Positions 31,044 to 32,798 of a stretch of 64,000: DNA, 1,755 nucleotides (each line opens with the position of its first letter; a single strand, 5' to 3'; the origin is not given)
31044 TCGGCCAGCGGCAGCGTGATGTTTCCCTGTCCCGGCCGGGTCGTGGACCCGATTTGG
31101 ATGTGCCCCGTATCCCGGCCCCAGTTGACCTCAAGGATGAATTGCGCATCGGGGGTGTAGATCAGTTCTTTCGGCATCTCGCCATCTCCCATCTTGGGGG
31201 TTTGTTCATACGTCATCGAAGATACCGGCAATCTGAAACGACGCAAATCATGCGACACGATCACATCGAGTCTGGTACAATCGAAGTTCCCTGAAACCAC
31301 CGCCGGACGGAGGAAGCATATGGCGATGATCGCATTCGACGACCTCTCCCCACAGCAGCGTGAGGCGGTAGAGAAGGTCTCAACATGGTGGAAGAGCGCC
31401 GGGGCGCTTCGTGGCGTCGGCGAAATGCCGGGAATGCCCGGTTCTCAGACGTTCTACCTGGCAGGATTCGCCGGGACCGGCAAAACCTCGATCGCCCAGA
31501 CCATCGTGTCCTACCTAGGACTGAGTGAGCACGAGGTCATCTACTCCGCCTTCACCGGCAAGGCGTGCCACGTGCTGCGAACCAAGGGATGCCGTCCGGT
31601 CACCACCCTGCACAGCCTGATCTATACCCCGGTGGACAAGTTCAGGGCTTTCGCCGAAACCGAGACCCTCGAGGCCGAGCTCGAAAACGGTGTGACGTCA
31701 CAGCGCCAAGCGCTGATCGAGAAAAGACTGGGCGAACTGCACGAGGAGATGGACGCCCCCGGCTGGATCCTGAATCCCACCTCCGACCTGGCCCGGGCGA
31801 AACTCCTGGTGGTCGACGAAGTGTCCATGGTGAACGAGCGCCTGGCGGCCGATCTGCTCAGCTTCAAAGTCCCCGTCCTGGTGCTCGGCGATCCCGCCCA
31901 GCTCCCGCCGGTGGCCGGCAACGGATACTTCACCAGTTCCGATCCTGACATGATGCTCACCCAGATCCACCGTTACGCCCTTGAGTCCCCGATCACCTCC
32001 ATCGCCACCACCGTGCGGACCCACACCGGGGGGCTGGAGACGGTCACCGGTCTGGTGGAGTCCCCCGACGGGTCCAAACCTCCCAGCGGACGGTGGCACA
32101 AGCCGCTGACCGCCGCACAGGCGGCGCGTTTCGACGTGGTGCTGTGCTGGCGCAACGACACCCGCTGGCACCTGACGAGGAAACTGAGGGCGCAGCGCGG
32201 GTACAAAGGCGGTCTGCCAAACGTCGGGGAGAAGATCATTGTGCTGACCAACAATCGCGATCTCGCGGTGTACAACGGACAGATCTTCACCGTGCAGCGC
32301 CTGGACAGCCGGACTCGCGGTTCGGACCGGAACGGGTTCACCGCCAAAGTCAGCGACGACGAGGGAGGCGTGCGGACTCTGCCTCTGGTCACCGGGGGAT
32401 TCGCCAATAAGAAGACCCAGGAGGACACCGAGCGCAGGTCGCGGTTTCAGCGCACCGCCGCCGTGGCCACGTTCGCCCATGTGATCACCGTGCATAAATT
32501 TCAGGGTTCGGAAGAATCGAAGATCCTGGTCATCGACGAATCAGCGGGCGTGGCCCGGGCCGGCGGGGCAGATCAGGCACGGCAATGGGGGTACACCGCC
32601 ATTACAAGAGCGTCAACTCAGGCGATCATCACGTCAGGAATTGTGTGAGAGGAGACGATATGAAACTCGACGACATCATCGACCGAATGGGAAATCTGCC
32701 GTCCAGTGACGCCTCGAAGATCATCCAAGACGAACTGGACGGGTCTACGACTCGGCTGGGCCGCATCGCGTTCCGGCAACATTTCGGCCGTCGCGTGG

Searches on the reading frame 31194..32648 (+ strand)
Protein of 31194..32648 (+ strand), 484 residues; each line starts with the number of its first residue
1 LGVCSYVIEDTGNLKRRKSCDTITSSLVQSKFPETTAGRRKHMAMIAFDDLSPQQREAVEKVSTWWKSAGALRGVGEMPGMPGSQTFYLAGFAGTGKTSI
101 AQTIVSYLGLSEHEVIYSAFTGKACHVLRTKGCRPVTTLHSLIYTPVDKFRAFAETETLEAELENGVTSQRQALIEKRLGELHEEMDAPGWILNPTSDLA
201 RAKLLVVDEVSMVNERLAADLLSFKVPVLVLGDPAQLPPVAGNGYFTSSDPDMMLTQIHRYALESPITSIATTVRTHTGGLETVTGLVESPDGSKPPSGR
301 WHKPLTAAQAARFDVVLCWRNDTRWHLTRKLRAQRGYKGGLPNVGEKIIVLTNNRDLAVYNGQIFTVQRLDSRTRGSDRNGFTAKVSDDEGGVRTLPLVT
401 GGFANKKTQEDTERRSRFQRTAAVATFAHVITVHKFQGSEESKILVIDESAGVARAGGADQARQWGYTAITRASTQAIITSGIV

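Call 43: search_protein_families(library=pfam, proteins=[window:31194-32648:+], max_evalue=0.001)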
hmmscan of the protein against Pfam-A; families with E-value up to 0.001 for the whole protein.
window:31194-32648:+ (484 aa): 5 families
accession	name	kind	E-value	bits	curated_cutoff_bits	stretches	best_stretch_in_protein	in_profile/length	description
PF13604.12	AAA_30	-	3.7e-19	69.6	27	1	85-268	19-162/191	AAA domain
PF13245.12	AAA_19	-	1.3e-16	61.4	25.1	1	85-240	12-132/134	AAA domain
PF13538.12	UvrD_C_2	-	1.1e-09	38.4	27.4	1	427-479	1-51/52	UvrD-like helicase C-terminal domain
PF05970.20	PIF1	-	4.1e-07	30.3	25.9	1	84-149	22-82/223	PIF1-like helicase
PF01443.25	Viral_helicase1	-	1.9e-06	28.3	21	0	200-244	58-104/228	Viral superfamily 1 RNA helicase core domain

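Call 44: search_protein_families(library=phrogs, proteins=[window:31194-32648:+], max_evalue=0.00001)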
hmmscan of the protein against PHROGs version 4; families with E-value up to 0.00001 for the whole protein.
window:31194-32648:+ (484 aa): 2 families
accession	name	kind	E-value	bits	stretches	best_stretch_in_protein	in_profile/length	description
phrog_325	-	DNA, RNA and nucleotide metabolism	1.7e-78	266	1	34-480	452-867/986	Dda-like helicase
phrog_4412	-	DNA, RNA and nucleotide metabolism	2e-25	90.3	2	193-278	414-505/743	exonuclease V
